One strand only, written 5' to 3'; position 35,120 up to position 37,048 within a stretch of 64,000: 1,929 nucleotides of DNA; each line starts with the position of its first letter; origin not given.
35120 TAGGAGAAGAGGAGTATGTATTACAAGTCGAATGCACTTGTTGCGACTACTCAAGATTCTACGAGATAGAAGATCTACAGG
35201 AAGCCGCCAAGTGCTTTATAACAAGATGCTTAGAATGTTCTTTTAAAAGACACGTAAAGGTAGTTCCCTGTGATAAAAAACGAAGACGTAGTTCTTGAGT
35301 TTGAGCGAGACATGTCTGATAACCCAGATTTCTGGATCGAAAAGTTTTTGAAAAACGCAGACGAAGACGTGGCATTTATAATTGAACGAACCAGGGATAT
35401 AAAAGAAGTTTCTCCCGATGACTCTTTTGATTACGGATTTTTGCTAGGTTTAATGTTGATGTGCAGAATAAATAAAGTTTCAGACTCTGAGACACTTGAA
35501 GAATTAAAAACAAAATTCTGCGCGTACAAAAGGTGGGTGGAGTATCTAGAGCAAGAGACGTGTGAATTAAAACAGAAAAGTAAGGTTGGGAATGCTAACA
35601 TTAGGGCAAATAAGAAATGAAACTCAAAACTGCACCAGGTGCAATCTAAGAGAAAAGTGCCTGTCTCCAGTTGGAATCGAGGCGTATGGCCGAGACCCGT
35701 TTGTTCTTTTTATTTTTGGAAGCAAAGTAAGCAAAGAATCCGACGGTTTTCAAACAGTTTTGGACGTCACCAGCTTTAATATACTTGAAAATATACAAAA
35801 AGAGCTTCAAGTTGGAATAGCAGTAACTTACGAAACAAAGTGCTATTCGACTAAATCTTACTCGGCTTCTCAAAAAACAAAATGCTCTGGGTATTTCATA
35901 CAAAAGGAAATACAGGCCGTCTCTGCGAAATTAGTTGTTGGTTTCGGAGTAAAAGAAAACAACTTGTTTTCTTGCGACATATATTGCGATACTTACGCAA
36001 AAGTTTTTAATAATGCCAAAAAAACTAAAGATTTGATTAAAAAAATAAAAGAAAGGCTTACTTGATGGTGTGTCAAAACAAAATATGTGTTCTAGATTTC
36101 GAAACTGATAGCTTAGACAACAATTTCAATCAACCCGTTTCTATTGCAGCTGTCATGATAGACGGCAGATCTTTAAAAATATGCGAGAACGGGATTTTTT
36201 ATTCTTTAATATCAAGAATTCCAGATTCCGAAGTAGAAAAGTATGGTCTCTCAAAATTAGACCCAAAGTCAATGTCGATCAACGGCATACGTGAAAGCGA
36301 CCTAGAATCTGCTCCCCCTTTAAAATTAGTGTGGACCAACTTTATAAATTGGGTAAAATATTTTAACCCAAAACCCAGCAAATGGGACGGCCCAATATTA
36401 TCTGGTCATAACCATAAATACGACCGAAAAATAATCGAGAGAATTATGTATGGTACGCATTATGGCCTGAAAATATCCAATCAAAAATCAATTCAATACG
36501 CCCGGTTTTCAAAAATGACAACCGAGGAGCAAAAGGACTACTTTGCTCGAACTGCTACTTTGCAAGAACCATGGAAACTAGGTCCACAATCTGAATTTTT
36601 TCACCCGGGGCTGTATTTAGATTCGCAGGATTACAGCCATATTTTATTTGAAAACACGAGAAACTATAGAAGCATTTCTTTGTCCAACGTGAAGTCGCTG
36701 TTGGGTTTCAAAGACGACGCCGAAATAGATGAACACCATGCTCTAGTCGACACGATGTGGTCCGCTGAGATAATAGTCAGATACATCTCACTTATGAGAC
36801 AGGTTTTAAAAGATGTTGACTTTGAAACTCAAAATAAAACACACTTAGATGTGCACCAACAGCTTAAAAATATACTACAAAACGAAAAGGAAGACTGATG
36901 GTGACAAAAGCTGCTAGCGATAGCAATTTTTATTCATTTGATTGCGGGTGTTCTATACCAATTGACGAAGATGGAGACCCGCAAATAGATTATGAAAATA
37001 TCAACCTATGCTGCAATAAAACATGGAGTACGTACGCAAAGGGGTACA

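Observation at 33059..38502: DnaE-type PolIII alpha cleanly split into two ORFs by a 2-kb cassette encoding UDG-like and DnaQ-exonuclease proteins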

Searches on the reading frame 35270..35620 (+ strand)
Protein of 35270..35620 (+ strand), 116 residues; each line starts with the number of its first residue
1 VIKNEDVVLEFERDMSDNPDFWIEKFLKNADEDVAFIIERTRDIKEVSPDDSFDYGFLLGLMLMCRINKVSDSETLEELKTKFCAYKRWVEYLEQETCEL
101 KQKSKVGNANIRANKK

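Call 3: search_protein_families(library=pfam, proteins=[window:35270-35620:+], max_evalue=0.01)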
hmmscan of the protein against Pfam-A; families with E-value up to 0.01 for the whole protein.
window:35270-35620:+ (116 aa): 1 family
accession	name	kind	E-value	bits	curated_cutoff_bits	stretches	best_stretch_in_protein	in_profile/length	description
PF20648.2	DUF6809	-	0.00088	20.5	27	1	10-65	28-83/85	Family of unknown function (DUF6809)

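Call 4: search_protein_families(library=phrogs, proteins=[window:35270-35620:+], max_evalue=0.001)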
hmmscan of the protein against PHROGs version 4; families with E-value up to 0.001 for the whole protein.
window:35270-35620:+ (116 aa): 0 families

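Call 106: search_solved_structures(query=A5, max_evalue=1)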
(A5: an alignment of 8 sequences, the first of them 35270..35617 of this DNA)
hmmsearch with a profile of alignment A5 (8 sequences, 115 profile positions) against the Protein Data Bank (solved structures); distinct sequences matched with E-value up to 1: 3.
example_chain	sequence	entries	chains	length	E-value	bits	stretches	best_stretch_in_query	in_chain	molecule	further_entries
9wt3_A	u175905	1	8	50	0.059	16.9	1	85-115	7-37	Nuclear receptor-binding factor 2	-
9rx4_L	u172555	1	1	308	0.6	13.6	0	82-115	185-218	Nuclear receptor-binding factor 2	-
7tdz_F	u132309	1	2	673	0.94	13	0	51-102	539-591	Nuclear pore complex protein Nup96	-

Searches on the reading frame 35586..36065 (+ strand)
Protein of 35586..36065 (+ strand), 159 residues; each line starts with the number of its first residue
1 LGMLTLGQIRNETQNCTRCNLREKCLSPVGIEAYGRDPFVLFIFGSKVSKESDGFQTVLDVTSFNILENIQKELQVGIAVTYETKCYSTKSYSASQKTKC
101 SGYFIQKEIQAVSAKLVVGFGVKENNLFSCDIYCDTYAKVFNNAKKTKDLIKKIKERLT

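Call 3: search_protein_families(library=pfam, proteins=[window:35586-36065:+], max_evalue=0.01)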
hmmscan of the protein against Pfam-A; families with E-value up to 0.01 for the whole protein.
window:35586-36065:+ (159 aa): 0 families

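Call 4: search_protein_families(library=phrogs, proteins=[window:35586-36065:+], max_evalue=0.001)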
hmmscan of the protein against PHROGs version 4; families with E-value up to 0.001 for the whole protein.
window:35586-36065:+ (159 aa): 0 families

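Call 25: find_homologous_proteins(query=window:35586-36062:+, max_evalue=0.001)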
Query window:35586-36062:+ (159 aa): 1 proteins with E <= 0.001 among 26 candidates.
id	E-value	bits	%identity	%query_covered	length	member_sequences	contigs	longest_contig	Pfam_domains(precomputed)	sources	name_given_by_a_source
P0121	5.7e-93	326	94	98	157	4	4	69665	-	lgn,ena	-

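Call 52: search_solved_structures(query=A4, max_evalue=1, show_alignments=2)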
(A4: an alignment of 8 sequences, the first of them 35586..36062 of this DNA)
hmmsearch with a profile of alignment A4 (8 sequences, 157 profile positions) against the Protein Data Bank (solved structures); distinct sequences matched with E-value up to 1: 28.
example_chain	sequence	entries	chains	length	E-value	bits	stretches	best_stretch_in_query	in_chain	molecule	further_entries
4zbx_A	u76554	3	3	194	1.8e-12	50.3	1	3-138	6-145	Uracil-DNA glycosylase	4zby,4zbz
1ui0_A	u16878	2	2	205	1.8e-08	37.3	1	4-120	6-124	Uracil-DNA Glycosylase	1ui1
1l9g_A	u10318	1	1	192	2e-06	30.7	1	4-121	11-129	Conserved hypothetical protein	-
1vk2_A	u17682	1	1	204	2.4e-06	30.4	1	4-121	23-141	Uracil-DNA glycosylase TM0511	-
8iiq_A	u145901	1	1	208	0.04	16.7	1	70-123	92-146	Type-4 uracil-DNA glycosylase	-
8iit_A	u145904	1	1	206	0.043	16.6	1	70-123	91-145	Type-4 uracil-DNA glycosylase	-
6ajs_A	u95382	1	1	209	0.045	16.5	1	70-123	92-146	Uracil DNA glycosylase superfamily protein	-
8iin_A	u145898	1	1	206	0.048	16.4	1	70-123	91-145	Type-4 uracil-DNA glycosylase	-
8iis_A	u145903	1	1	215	0.049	16.4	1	70-123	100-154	Type-4 uracil-DNA glycosylase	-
8iim_A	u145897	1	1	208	0.049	16.4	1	70-123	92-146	Type-4 uracil-DNA glycosylase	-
8iip_A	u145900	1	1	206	0.051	16.4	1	70-123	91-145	Type-4 uracil-DNA glycosylase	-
8iio_A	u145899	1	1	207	0.052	16.3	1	70-123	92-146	Type-4 uracil-DNA glycosylase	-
8iir_A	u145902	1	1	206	0.053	16.3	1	70-123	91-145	Type-4 uracil-DNA glycosylase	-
6ioc_A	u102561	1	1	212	0.056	16.2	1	70-123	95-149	Phage SPO1 DNA polymerase-related protein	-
8iil_A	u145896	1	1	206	0.058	16.2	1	70-123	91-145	Type-4 uracil-DNA glycosylase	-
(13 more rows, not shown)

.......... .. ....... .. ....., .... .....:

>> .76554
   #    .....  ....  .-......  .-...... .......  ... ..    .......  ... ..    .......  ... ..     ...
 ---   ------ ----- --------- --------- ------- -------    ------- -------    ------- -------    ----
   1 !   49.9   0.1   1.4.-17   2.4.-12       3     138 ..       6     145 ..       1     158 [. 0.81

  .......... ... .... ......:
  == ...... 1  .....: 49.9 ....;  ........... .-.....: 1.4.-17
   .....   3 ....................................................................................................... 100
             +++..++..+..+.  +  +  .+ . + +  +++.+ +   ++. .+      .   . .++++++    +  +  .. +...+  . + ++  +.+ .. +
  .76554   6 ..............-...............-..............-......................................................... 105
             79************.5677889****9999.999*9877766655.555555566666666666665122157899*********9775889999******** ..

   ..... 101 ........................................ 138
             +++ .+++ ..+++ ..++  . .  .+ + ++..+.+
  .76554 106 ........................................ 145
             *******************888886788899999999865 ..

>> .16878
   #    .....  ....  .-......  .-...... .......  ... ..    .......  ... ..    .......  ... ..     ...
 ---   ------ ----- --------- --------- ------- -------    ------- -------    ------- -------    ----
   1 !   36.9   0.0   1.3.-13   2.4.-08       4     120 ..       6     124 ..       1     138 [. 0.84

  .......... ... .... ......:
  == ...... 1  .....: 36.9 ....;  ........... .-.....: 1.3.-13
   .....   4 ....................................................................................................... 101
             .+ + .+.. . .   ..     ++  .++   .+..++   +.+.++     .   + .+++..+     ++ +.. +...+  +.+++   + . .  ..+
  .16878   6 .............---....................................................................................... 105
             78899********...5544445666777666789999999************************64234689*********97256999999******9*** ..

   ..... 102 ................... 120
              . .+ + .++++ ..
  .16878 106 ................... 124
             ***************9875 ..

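Call 53: search_protein_families(library=pfam, alignment_id=A4, max_evalue=1)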
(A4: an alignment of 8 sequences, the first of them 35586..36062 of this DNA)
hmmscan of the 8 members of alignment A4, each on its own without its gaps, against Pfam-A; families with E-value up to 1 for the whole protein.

A. member 1, window:35586-36062:+ (159 aa): 1 family
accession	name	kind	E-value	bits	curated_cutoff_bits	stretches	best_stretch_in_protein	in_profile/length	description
PF22849.2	CATSPERE_Ig-like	-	0.027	15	28.3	1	41-108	19-85/111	CATSPERE Ig-like domain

B. families by the number of members that match (of 8 scanned): 2 families
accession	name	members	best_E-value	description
PF03167.25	UDG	4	1.9e-06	Uracil DNA glycosylase superfamily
PF22849.2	CATSPERE_Ig-like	2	0.027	CATSPERE Ig-like domain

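Call 76: search_protein_families(library=ncbifam, proteins=[window:35592-36065:+], max_evalue=0.001)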
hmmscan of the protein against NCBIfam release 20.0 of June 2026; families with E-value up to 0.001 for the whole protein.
window:35592-36065:+ (157 aa): 0 families

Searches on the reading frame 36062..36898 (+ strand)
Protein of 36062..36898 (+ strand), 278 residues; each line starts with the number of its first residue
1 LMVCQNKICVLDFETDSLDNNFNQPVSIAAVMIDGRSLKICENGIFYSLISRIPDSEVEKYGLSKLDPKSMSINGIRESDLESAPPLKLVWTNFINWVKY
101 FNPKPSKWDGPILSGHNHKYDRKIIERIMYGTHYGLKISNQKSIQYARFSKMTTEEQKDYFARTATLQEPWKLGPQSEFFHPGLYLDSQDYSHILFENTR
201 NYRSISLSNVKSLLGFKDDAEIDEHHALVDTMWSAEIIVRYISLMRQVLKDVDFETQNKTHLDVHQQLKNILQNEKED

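Call 3: search_protein_families(library=pfam, proteins=[window:36062-36898:+], max_evalue=0.01)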
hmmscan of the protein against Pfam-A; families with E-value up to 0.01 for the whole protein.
window:36062-36898:+ (278 aa): 2 families
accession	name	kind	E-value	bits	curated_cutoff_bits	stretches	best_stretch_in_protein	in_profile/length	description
PF00929.31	RNase_T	-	1.6e-08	35.7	24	1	10-159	2-133/164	Exonuclease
PF16473.11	Rv2179c-like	-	0.00038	20.7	27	1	11-238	5-173/177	3'-5' exoribonuclease Rv2179c-like domain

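Call 4: search_protein_families(library=phrogs, proteins=[window:36062-36898:+], max_evalue=0.001)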
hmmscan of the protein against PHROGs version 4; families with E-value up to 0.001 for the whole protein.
window:36062-36898:+ (278 aa): 1 family
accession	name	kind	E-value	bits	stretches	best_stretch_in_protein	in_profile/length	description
phrog_192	-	DNA, RNA and nucleotide metabolism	3.3e-22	80.3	1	5-255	105-285/397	DNA polymerase exonuclease subunit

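Call 41: search_solved_structures(query=window:36062-36898:+, max_evalue=0.01, show_alignments=2)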
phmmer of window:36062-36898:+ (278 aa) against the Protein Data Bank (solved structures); distinct sequences matched with E-value up to 0.01: 2.
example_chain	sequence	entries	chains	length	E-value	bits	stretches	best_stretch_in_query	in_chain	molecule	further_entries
8h18_A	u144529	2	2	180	0.00027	23.8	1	9-138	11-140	DnaQ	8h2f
2p1j_A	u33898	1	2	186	0.0089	18.8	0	9-38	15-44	DNA polymerase III polC-type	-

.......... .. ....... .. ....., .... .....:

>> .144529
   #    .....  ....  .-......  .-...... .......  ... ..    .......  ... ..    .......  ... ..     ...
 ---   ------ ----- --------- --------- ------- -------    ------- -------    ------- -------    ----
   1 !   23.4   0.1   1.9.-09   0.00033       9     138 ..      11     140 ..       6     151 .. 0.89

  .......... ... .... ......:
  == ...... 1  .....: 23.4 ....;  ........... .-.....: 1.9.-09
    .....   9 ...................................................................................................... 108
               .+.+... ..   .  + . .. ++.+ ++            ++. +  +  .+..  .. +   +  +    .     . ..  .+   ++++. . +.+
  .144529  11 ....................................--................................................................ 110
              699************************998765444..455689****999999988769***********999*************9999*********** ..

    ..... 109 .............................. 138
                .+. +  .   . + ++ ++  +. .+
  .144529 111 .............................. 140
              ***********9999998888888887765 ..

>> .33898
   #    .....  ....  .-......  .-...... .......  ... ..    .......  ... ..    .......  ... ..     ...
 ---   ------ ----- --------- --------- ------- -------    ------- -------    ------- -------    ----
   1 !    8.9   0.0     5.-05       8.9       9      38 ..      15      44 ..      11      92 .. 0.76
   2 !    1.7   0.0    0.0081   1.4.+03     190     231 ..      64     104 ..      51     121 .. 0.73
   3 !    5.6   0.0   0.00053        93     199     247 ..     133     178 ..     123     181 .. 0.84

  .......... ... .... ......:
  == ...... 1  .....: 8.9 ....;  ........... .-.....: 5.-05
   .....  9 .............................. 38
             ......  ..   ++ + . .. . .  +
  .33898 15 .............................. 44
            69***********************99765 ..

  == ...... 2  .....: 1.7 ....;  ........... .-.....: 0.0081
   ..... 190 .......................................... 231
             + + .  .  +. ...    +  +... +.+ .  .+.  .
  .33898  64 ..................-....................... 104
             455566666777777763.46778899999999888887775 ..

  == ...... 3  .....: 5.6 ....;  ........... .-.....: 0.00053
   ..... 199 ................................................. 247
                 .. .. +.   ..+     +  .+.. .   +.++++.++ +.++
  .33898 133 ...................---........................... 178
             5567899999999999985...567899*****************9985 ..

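Call 76: search_protein_families(library=ncbifam, proteins=[window:36065-36898:+], max_evalue=0.001)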
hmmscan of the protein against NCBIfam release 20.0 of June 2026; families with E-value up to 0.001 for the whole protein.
window:36065-36898:+ (277 aa): 2 families
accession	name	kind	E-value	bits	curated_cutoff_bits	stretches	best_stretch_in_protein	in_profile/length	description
NF006601.0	PRK09145.1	equivalog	8.4e-07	28.6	189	1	4-141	28-142/207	3'-5' exonuclease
NF006602.0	PRK09146.1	subfamily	9.8e-06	25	266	0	6-95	48-125/239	3'-5' exonuclease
